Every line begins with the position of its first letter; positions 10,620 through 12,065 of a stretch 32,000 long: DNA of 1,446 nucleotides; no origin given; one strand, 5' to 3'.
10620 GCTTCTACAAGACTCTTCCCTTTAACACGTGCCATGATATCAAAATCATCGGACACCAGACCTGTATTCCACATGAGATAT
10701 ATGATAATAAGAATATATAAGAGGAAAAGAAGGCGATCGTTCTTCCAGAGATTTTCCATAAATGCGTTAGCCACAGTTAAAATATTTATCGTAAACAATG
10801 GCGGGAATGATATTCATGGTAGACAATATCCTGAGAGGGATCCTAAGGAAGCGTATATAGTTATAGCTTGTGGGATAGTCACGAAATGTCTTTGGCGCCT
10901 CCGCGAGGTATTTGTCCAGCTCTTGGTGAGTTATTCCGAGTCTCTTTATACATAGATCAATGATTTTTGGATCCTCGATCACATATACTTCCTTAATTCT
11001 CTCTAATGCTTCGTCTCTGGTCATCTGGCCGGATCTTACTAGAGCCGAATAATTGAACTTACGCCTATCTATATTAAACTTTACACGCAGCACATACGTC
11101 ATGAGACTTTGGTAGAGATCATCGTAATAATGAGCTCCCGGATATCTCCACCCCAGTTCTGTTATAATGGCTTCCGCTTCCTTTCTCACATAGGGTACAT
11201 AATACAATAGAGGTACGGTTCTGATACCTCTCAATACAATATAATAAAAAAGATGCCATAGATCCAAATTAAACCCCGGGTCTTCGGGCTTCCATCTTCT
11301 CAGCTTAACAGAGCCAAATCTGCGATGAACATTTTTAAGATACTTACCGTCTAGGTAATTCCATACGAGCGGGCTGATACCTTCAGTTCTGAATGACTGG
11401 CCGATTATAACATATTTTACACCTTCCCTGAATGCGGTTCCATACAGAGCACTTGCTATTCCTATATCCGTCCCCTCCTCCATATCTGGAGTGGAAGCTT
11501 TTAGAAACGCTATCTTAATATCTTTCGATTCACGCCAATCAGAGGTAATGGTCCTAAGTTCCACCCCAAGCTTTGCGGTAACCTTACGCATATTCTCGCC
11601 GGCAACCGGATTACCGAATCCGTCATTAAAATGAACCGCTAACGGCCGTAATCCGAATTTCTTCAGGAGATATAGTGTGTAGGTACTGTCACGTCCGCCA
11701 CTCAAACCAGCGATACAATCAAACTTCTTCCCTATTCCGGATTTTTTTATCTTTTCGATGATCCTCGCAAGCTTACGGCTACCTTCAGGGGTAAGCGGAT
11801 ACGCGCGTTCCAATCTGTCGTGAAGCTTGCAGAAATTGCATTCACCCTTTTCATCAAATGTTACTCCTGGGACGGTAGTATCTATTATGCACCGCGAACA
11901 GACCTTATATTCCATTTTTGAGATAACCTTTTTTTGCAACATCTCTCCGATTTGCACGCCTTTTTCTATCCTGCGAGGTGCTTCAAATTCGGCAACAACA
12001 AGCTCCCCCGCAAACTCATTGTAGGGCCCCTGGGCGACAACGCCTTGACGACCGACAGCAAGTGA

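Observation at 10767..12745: C-N hydrolase (nitrilase-superfamily) domain fused in line with a WbuX/PseA/WbpG-type N-acetyl-sugar amidotransferase, broken by one -1 frameshift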

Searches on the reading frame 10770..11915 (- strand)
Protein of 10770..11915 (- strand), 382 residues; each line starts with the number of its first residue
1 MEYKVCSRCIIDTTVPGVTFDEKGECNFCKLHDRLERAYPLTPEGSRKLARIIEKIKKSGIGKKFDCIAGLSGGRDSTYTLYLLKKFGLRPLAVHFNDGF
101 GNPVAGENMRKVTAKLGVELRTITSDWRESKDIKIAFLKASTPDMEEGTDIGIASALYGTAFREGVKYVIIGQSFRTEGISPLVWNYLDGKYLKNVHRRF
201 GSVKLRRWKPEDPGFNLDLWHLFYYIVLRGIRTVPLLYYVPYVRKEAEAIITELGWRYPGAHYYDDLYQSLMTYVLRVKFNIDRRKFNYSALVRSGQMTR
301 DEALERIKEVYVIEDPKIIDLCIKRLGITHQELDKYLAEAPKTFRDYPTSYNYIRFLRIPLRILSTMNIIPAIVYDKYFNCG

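Call 5: search_protein_families(library=pfam, proteins=[window:10770-11915:-], max_evalue=0.01)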
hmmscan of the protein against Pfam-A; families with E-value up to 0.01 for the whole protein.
seq(382 aa): 1 family
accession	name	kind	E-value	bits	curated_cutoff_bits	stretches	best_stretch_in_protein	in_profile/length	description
PF06508.19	QueC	-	0.0016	18.5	22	1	67-127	2-62/210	Queuosine biosynthesis protein QueC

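Call 30: search_solved_structures(query=window:10770-11915:-, max_evalue=0.001, show_alignments=1)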
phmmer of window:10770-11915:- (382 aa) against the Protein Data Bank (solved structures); distinct sequences matched with E-value up to 0.001: 1.
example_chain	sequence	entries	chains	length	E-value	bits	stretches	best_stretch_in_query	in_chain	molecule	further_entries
8wex_A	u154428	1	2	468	1.5e-10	43.7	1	18-103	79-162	N-acetyl sugar amidotransferase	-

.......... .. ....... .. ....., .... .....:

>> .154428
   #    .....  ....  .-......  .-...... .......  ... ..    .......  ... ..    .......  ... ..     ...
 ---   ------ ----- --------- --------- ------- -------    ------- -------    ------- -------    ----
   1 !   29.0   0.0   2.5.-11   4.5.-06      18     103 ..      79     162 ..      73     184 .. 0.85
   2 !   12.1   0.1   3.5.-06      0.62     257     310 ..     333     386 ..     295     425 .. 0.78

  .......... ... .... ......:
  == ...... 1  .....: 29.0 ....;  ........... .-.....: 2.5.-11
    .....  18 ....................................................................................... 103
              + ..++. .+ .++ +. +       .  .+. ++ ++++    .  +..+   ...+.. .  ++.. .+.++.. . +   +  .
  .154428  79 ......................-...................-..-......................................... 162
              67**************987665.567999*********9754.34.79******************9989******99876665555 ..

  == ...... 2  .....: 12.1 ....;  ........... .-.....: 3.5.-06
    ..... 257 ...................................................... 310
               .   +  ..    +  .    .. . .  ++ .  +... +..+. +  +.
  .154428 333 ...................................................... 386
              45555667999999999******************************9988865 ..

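Call 31: find_related_loci(query=A1, collection=genome_contigs, flank=8000)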
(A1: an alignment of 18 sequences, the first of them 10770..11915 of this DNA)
Query A1 (382 aa) in genome_contigs; peptide patterns used: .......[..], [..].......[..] (x = any residue, [..] = any of these).
316 stretches matched a pattern; 259 encode a relative of the query (tblastn E <= 1e-3); the best 80 are kept; 80 distinct loci.
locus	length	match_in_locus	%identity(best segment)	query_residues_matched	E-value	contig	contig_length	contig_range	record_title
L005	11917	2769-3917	71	1-382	0e+0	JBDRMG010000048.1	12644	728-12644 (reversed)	MAG: Candidatus Omnitrophota bacterium isolate MEGAHIT-group-1.82 k141_4906847, whole genome shotgun sequence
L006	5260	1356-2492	68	1-381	0e+0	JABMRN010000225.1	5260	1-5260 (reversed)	MAG: Candidatus Omnitrophota bacterium isolate bin.93 k141_4719794, whole genome shotgun sequence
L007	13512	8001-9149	68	1-382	0e+0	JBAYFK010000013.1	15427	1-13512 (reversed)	MAG: Candidatus Omnitrophota bacterium isolate SO_2016_GW1_1 scaffold06600_OW334_2016, whole genome shotgun sequence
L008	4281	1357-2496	71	5-382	0e+0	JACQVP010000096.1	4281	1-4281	MAG: Candidatus Omnitrophota bacterium isolate NC_groundwater_1466_Ag_S-0.65um_60_22 S_p65_S5_coassembly_k141_4341039, w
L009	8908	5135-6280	70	3-382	0e+0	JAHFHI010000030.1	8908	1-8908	MAG: Candidatus Omnitrophota bacterium isolate nzgw335 NODE_13037_length_8909_cov_2.383819, whole genome shotgun sequenc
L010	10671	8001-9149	68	1-382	0e+0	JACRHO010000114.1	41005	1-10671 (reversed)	MAG: Candidatus Omnitrophota bacterium isolate NC_groundwater_1779_Pr3_B-0.1um_42_17 SR-2_scaffold_141_2259384, whole ge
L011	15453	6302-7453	69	1-382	0e+0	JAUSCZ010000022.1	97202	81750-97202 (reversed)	MAG: Candidatus Omnitrophota bacterium isolate E14_concoct.bin.43 E14_k141_1281021, whole genome shotgun sequence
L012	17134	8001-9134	70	6-382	0e+0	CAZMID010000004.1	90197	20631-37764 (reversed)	MAG TPA_asm: uncultured Planctomycetia bacterium isolate SRP200020_co1_60 genome assembly, contig: NODE_265_length_90197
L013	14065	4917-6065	68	2-382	0e+0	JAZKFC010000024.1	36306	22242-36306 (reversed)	MAG: Bacteroidota bacterium isolate DC_HB_02_SPN181219-bin060_1 DCHB02SPN_B060_1_000000000024, whole genome shotgun sequ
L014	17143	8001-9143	68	3-381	0e+0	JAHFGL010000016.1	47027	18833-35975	MAG: Candidatus Omnitrophota bacterium isolate nzgw314 NODE_798_length_47028_cov_4.383397, whole genome shotgun sequence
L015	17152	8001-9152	67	1-382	0e+0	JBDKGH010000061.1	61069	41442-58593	MAG: Bacteroidota bacterium isolate farmington_2019_sw_WHONDRS-S19S_0053_B_bin.73 scaffold_251849, whole genome shotgun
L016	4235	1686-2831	69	3-382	0e+0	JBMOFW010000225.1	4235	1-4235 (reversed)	MAG: Flavobacteriales bacterium isolate Deming_bin.264 contig76846, whole genome shotgun sequence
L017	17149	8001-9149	68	2-382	0e+0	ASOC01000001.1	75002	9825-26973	Candidatus Omnitrophus fodinae SCGC AAA011-A17 A11A17DRAFT_contig_0_0.1_C, whole genome shotgun sequence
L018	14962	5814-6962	68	2-382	0e+0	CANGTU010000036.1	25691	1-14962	MAG: Flavobacteriales bacterium isolate RE-15aug16-128 genome assembly, contig: RE-15aug16-C2077, whole genome shotgun s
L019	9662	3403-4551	67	2-382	0e+0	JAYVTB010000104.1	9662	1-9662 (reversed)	MAG: Cyclobacteriaceae bacterium isolate GL74_DN_metabinner_4_sub GL74_DN_metabinner_4_sub_103, whole genome shotgun seq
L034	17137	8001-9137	66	6-382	2e-176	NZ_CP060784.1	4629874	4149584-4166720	Hymenobacter qilianensis strain JCM 19763 chromosome, complete genome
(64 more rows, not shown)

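Call 41: search_protein_families(library=pfam, proteins=[L034:1759-3888:-, L034:4043-6673:-, L034:6897-7814:+, L034:7899-9143:+, L034:9234-9638:-, L034:9826-10785:+, L034:11345-12286:+, L034:12338-12718:+, L034:12642-13760:+], max_evalue=0.001)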
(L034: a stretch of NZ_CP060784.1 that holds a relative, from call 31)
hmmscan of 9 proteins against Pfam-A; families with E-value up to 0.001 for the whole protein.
L034:1759-3888:- (709 aa): 2 families
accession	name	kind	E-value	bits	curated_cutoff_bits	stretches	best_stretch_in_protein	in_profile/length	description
PF02897.21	Peptidase_S9_N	-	1.3e-115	386.9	24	1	49-432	17-414/414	Prolyl oligopeptidase, N-terminal beta-propeller domain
PF00326.27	Peptidase_S9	-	2.6e-67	226.9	22.6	1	491-706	2-211/213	Prolyl oligopeptidase family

L034:4043-6673:- (876 aa): 5 families
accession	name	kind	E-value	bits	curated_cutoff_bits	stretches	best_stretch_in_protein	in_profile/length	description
PF00133.28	tRNA-synt_1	-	2.4e-129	432.2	22.7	1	15-572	1-412/414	tRNA synthetases class I (I, L, M and V)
PF08264.19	Anticodon_1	-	8.2e-35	120.3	25.1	1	613-757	2-146/148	Anticodon-binding domain of tRNA ligase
PF09334.17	tRNA-synt_1g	-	7.7e-18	64.8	20.1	2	44-190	8-136/391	tRNA synthetases class I (M)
PF10458.14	Val_tRNA-synt_C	-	5.2e-12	46.3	25.9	1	812-876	1-65/66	Valyl tRNA synthetase tRNA binding arm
PF13603.12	tRNA-synt_1_2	-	4.2e-11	43.1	25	1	242-302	85-145/185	Leucyl-tRNA synthetase, editing domain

L034:6897-7814:+ (305 aa): 1 family
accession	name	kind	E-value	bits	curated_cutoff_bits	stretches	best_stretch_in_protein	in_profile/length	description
PF00795.27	CN_hydrolase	-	4.3e-32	111.9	23.2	1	42-280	13-248/256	Carbon-nitrogen hydrolase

L034:7899-9143:+ (414 aa): 0 families

L034:9234-9638:- (134 aa): 7 families
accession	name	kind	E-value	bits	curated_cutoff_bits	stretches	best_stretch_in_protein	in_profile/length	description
PF00037.32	Fer4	-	3.6e-07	30.2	21.1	1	23-43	4-24/24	4Fe-4S binding domain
PF12838.12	Fer4_7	-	4e-07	30.8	27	1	27-109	2-52/52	4Fe-4S dicluster domain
PF13187.11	Fer4_9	-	1.1e-06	29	27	1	26-108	1-50/52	4Fe-4S dicluster domain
PF12797.12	Fer4_2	-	7.8e-05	22.8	24.5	0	22-38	5-21/22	4Fe-4S binding domain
PF13183.11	Fer4_8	-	0.00037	21.4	27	0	25-108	3-67/68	4Fe-4S dicluster domain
PF14697.11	Fer4_21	-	0.0007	20.1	35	0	14-42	28-57/59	4Fe-4S dicluster domain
PF13237.11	Fer4_10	-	0.00073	19.9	25.5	1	23-106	5-53/53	4Fe-4S dicluster domain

L034:9826-10785:+ (319 aa): 1 family
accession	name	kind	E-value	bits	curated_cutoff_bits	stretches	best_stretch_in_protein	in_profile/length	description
PF05893.19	LuxC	-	3e-06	26.8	21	1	58-155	74-183/401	Acyl-CoA reductase (LuxC)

L034:11345-12286:+ (313 aa): 0 families

L034:12338-12718:+ (126 aa): 1 family
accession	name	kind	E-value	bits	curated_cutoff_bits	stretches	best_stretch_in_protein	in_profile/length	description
PF02812.23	ELFV_dehydrog_N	-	2.5e-27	95.6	25.3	1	41-113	3-76/129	Glu/Leu/Phe/Val dehydrogenase, dimerisation domain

L034:12642-13760:+ (372 aa): 1 family
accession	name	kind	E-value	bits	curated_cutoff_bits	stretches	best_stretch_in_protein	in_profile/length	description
PF00208.27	ELFV_dehydrog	-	6.4e-56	190.2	23.4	1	86-278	1-192/241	Glutamate/Leucine/Phenylalanine/Valine dehydrogenase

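Call 64: search_dna_similar(query=window:10770-11915:-, collection=plasmids, mode=protein, max_evalue=1e-10, max_rows=15)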
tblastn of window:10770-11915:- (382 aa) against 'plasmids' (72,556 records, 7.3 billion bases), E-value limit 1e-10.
Records with a match: 15; places in all: 16; records where one place covers at least 80% of the query: 14.
Best place of each record, by identity: <60% 15.
By first word of the organism name: Bacillus 6; Agrobacterium 2; Massilia 1; Sphingomonas 1; Spirosoma 1; Sphingomonadaceae 1; Azospirillum 1; Limimaricola 1; Solidesulfovibrio 1.
By predicted mobility (MOB-suite, as given by PLSDB): non-mobilizable 7; conjugative 5; mobilizable 3.
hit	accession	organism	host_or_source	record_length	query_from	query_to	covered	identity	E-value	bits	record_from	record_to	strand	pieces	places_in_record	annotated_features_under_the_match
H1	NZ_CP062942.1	Massilia litorea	Whole organism,Beach sand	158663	2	371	97%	38.9%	2e-67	238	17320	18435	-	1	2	N-acetyl sugar amidotransferase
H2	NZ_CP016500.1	Agrobacterium sp. RAC06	Microbial isolate,Algal phycosphere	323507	4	378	98%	36.2%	2e-62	223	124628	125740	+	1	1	N-acetyl sugar amidotransferase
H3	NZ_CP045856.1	Agrobacterium sp. MA01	cell culture,Microcystis culture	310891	4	378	98%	36.2%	3e-62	223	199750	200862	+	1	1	N-acetyl sugar amidotransferase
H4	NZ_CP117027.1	Sphingomonas hankookensis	Pure isolate,Tap water (bathroom)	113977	3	374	97%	35.2%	8e-58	210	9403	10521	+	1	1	N-acetyl sugar amidotransferase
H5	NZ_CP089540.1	Spirosoma oryzicola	Single cell,Surface layer of rice grains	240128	4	364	95%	35.2%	1e-62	224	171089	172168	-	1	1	N-acetyl sugar amidotransferase | AglZ/HisF2 family acetamidino modification protein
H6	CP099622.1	Sphingomonadaceae bacterium OTU29THOMA1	Arabidopsis thaliana,pure culture,leaf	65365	3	374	97%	33.9%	3e-56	205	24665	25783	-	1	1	N-acetyl sugar amidotransferase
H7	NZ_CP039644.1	Azospirillum sp. TSA2s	Soil,rice paddy soil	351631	2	355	93%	34.7%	9e-56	204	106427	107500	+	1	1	N-acetyl sugar amidotransferase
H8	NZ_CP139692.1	Limimaricola variabilis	Bacterial Culture,hydrothermal vent ...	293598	1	349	91%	33.2%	2e-51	191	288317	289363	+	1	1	N-acetyl sugar amidotransferase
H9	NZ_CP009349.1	Bacillus thuringiensis HD1002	Sewage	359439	2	309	81%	27.9%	6e-13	78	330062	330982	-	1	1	7-cyano-7-deazaguanine synthase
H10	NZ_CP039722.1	Bacillus thuringiensis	whole organism,soil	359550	2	309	81%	27.9%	6e-13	78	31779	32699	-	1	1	7-cyano-7-deazaguanine synthase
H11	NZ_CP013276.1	Bacillus thuringiensis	Vectobac,bacterial clone,Commercial ...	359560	2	309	81%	27.9%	6e-13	78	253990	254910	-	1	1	7-cyano-7-deazaguanine synthase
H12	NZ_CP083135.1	Bacillus thuringiensis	whole organism,Biopesticide Solbac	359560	2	309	81%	27.9%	6e-13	78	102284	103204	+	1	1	7-cyano-7-deazaguanine synthase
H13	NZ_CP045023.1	Bacillus thuringiensis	whole organism,soil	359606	2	309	81%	27.9%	6e-13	78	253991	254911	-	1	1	7-cyano-7-deazaguanine synthase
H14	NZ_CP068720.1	Bacillus cereus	Angelica sinensis Dlies,single cell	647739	2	309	81%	27.9%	6e-13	78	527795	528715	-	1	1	7-cyano-7-deazaguanine synthase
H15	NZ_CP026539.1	Solidesulfovibrio carbinolicus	-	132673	6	135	34%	37.9%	1e-13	80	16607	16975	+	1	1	7-cyano-7-deazaguanine synthase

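Call 65: get_annotated_region(hit=H5, flank=5000)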
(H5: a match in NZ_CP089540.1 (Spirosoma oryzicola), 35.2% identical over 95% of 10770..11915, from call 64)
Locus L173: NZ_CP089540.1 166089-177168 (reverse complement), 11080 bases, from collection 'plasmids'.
description: Spirosoma oryzicola strain RHs26 plasmid unnamed2, complete sequence
organism: Spirosoma oryzicola (NCBI taxid 2898794)
taxonomy: Bacteria; Bacteroidota; Cytophagia; Cytophagales; Cytophagaceae; Spirosoma; Spirosoma oryzicola
host: -; source: Single cell,Surface layer of rice grains; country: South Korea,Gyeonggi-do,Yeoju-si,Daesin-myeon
typing (MOB-suite, as given by PLSDB): non-mobilizable
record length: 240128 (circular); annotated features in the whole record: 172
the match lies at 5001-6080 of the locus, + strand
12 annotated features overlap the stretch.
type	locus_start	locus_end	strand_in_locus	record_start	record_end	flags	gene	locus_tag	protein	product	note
CDS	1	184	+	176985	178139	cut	-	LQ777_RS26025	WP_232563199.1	glycosyltransferase family 4 protein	-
CDS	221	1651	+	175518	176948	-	-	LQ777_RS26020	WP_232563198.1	glycosyltransferase family 39 protein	-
CDS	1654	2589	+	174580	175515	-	-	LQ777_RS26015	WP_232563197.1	glycosyltransferase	-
CDS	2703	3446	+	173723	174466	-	-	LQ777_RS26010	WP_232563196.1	TauD/TfdA family dioxygenase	-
CDS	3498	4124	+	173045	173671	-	hisH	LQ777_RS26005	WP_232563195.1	imidazole glycerol phosphate synthase subunit HisH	GO:0000105 - histidine biosynthetic process [Evidence IEA]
CDS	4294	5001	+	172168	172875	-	-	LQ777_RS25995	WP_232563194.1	AglZ/HisF2 family acetamidino modification protein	-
CDS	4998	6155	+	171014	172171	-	-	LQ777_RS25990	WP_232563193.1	N-acetyl sugar amidotransferase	-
CDS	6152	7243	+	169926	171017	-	-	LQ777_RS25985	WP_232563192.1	hypothetical protein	-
CDS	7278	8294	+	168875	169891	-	-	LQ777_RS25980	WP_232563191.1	GNAT family N-acetyltransferase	-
CDS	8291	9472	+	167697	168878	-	-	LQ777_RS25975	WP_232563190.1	DegT/DnrJ/EryC1/StrS family aminotransferase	-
CDS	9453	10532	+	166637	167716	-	-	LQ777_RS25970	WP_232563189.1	DUF354 domain-containing protein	-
CDS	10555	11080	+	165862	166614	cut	-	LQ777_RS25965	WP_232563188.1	hypothetical protein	-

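Call 66: get_annotated_region(hit=H1, flank=5000)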
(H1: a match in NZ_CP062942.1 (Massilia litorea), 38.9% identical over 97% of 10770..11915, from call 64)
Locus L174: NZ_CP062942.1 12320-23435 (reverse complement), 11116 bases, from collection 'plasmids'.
description: Massilia litorea strain LPB0304 plasmid unnamed1, complete sequence
organism: Massilia litorea (NCBI taxid 2769491)
taxonomy: Bacteria; Pseudomonadota; Betaproteobacteria; Burkholderiales; Oxalobacteraceae; Massilia; Massilia litorea
host: -; source: Whole organism,Beach sand; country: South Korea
typing (MOB-suite, as given by PLSDB): non-mobilizable
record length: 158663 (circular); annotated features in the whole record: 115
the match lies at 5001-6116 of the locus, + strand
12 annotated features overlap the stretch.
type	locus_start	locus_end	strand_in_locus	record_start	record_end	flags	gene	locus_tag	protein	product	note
CDS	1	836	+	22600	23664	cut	-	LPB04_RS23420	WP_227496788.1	GNAT family N-acetyltransferase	-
CDS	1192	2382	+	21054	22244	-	-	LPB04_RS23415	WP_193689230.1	O-antigen ligase family protein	-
CDS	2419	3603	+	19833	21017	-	-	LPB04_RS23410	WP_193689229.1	glycosyltransferase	-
CDS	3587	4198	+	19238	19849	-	hisH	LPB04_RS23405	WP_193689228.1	imidazole glycerol phosphate synthase subunit HisH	GO:0000105 - histidine biosynthetic process [Evidence IEA]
CDS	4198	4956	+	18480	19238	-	-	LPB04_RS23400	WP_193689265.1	AglZ/HisF2 family acetamidino modification protein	-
CDS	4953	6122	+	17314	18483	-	-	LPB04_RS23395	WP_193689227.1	N-acetyl sugar amidotransferase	-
CDS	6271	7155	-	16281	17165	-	-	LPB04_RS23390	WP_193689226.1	NAD(P)H-binding protein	-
CDS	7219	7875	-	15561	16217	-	-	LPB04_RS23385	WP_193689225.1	sugar transferase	GO:0006486 - protein glycosylation [Evidence IEA]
CDS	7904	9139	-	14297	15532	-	-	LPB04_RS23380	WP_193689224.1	glycosyltransferase family 4 protein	-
CDS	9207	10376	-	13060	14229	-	-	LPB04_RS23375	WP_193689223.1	DegT/DnrJ/EryC1/StrS family aminotransferase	-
CDS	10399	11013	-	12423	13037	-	-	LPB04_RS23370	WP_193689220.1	acyltransferase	-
CDS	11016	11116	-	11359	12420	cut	-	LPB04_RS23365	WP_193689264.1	Gfo/Idh/MocA family oxidoreductase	-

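Call 67: get_annotated_region(hit=H2, flank=5000)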
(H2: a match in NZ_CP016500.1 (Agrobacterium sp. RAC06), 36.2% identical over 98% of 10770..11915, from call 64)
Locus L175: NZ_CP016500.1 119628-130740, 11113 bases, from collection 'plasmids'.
description: Agrobacterium sp. RAC06 plasmid pBSY240_1, complete sequence
organism: Agrobacterium sp. RAC06 (NCBI taxid 1842536)
taxonomy: Bacteria; Pseudomonadota; Alphaproteobacteria; Hyphomicrobiales; Rhizobiaceae; Agrobacterium; Agrobacterium sp. RAC06
host: -; source: Microbial isolate,Algal phycosphere; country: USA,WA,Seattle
typing (MOB-suite, as given by PLSDB): mobilizable; relaxase MOBQ
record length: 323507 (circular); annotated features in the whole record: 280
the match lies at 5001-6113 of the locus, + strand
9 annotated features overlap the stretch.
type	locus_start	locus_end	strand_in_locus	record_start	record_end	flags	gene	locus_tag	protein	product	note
CDS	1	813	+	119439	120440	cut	-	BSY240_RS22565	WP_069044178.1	NAD-dependent epimerase/dehydratase family protein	-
CDS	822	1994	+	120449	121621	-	-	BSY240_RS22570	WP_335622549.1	DegT/DnrJ/EryC1/StrS family aminotransferase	-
CDS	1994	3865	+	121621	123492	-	asnB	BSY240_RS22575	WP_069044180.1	asparagine synthase (glutamine-hydrolyzing)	GO:0006529 - asparagine biosynthetic process [Evidence IEA]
CDS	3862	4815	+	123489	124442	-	-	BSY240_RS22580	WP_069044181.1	methionyl-tRNA formyltransferase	GO:0071951 - conversion of methionyl-tRNA to N-formyl-methionyl-tRNA [Evidence IEA]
CDS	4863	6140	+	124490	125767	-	-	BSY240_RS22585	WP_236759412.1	N-acetyl sugar amidotransferase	-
CDS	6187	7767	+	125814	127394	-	-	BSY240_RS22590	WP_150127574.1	hypothetical protein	-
CDS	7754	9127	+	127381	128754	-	-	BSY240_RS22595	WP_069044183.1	glycosyltransferase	-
CDS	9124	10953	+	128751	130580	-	-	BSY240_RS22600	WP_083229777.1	ABC transporter ATP-binding protein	-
CDS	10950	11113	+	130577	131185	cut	hisH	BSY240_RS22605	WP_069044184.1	imidazole glycerol phosphate synthase subunit HisH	GO:0000105 - histidine biosynthetic process [Evidence IEA]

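Call 73: search_protein_families(library=ncbifam, proteins=[window:10770-11915:-], max_evalue=0.01)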
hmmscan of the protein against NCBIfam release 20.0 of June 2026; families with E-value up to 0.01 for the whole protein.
window:10770-11915:- (382 aa): 6 families
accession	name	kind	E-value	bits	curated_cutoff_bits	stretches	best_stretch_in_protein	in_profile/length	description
TIGR03573.1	WbuX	subfamily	2.1e-66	224.7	203.2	1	4-336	2-342/344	N-acetyl sugar amidotransferase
NF038212.1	argG_rel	exception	0.00038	19.4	425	1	63-124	13-73/381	argininosuccinate synthase-related protein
NF010367.0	PRK13795.1-2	equivalog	0.0046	15.5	456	1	51-126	229-304/584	hypothetical protein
NF010587.0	PRK13980.1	equivalog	0.0052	16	255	1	51-124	21-93/267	NAD+ synthase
NF006351.0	PRK08576.1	equivalog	0.0068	15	290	0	63-122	231-292/436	hypothetical protein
NF049949.1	tRNAsynTtuAPyrococ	equivalog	0.0076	15.4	450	0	47-123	32-108/292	tRNA-5-methyluridine(54) 2-sulfurtransferase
